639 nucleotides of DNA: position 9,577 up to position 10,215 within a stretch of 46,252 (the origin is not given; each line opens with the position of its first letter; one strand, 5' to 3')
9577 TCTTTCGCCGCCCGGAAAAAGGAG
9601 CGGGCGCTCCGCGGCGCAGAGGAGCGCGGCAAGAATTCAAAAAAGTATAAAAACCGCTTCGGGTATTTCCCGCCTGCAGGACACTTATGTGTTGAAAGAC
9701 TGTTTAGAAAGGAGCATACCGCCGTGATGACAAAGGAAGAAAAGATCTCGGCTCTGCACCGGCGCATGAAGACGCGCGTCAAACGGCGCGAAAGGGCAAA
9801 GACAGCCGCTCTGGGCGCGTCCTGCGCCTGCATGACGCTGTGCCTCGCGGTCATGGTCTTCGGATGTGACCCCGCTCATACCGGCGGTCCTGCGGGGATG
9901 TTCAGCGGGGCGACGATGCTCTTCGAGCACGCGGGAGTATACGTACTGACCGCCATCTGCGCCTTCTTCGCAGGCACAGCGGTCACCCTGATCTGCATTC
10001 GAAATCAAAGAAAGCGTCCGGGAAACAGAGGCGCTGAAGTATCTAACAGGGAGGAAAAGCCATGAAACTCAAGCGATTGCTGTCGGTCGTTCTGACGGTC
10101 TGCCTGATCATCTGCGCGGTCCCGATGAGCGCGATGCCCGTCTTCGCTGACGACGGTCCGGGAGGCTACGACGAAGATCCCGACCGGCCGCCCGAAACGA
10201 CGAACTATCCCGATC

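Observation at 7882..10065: Duplicated small two-TM protein: one copy coupled to the sigma gene, the other coupled to the 2625-aa gene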

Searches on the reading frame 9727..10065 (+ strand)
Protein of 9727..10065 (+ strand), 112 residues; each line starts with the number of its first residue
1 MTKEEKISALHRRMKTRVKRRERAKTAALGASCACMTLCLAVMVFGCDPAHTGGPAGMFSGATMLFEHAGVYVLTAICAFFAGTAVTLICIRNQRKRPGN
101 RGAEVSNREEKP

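Call 4: search_protein_families(library=pfam, proteins=[window:9727-10062:+], max_evalue=0.1)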
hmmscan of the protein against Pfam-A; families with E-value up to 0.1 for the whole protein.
window:9727-10062:+ (112 aa): 2 families
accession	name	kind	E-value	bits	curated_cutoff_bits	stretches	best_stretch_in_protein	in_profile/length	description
PF19545.4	DUF6069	-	0.019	15.5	27.2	1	19-78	5-69/129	Family of unknown function (DUF6069)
PF10601.15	zf-LITAF-like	-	0.079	13.6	23.8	0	11-46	12-48/70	LITAF-like zinc ribbon domain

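Call 6: search_protein_families(library=ncbifam, proteins=[window:9727-10062:+], max_evalue=0.1)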
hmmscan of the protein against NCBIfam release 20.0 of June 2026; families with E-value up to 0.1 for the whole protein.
window:9727-10062:+ (112 aa): 0 families

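Call 7: find_homologous_proteins(query=window:9727-10062:+, max_evalue=0.01)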
Query window:9727-10062:+ (112 aa): 2 proteins with E <= 0.01 among 5 candidates.
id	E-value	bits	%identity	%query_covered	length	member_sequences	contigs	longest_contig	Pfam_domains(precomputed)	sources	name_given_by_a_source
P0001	1.0e-67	243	100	100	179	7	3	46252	-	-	-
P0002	1.1e-36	143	61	100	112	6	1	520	-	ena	-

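Call 16: find_encoding_contigs(protein=window:9727-10065:+, flank=10000, max_places=6)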
Protein window:9727-10065:+ (112 aa): no gene with exactly this product is on record in the collection.

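Call 17: find_encoding_contigs(protein=P0001, flank=10000, max_places=6)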
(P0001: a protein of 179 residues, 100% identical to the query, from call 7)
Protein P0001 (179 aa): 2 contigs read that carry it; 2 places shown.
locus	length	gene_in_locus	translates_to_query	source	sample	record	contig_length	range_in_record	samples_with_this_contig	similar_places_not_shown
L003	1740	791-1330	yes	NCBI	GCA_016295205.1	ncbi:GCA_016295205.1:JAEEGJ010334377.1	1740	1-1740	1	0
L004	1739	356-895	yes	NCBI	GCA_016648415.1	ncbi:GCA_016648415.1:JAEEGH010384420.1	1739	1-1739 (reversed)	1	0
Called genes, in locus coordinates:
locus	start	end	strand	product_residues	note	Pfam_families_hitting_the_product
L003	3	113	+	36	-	?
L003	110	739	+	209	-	PF13367:PrsW-protease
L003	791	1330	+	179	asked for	-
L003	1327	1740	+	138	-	?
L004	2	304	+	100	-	?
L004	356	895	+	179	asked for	-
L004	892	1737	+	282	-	?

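Call 18: find_encoding_contigs(protein=P0002, flank=10000, max_places=6)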
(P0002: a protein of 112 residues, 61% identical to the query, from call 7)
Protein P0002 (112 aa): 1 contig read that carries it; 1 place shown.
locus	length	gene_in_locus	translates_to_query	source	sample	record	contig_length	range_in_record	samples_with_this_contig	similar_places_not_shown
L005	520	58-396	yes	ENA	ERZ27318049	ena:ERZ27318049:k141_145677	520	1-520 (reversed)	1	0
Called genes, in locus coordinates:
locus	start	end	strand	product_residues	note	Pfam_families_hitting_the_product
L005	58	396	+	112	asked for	-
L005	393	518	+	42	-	?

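Call 68: predict_structure(alignment_id=A6)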
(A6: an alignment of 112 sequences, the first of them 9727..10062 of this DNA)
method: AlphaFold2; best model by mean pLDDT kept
length: 112 residues; sequences in the alignment: 112
mean_pLDDT: 66.3   pTM: 0.35
mean pLDDT of the five models: 66.3, 65.9, 65.1, 60.9, 60.3
residues with pLDDT >= 90: 0; 70-90: 49; 50-70: 48; < 50: 15
segments of 3 or more residues with pLDDT < 50: 51-59, 62-64
pLDDT, mean of each block of 10 residues (from residue 1): 71 68 66 82 68 46 54 80 85 61 51 51
secondary structure, 60 per line:
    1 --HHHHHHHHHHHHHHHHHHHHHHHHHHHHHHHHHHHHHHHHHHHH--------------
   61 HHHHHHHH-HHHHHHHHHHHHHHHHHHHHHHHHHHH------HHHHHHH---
elements in order: H3-46 H61-68 H70-96 H103-109

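Call 77: fold_search(model_id=the predicted structure, library=pdb)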
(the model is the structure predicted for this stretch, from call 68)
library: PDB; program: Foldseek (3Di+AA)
matches with E <= 10: 2; with E <= 0.001: 0
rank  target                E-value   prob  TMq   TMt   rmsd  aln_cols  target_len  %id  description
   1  9a18_A                3.3e+00  0.03  0.22  0.09   7.1        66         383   27  Integrative model of full-length RAGE in complex with S100B (released 2021-04-23)
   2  7r5k_10               4.1e+00  0.11  0.29  0.02   4.6        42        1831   24  Human nuclear pore complex (constricted) (released 2022-06-22)

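Call 78: search_protein_families(library=padloc, proteins=[window:9727-10062:+], max_evalue=0.01)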
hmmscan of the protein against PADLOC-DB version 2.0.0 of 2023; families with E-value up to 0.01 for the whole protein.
window:9727-10062:+ (112 aa): 0 families

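Call 79: search_protein_families(library=phrogs, proteins=[window:9727-10062:+], max_evalue=0.01)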
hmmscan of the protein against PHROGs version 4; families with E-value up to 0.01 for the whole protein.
window:9727-10062:+ (112 aa): 0 families
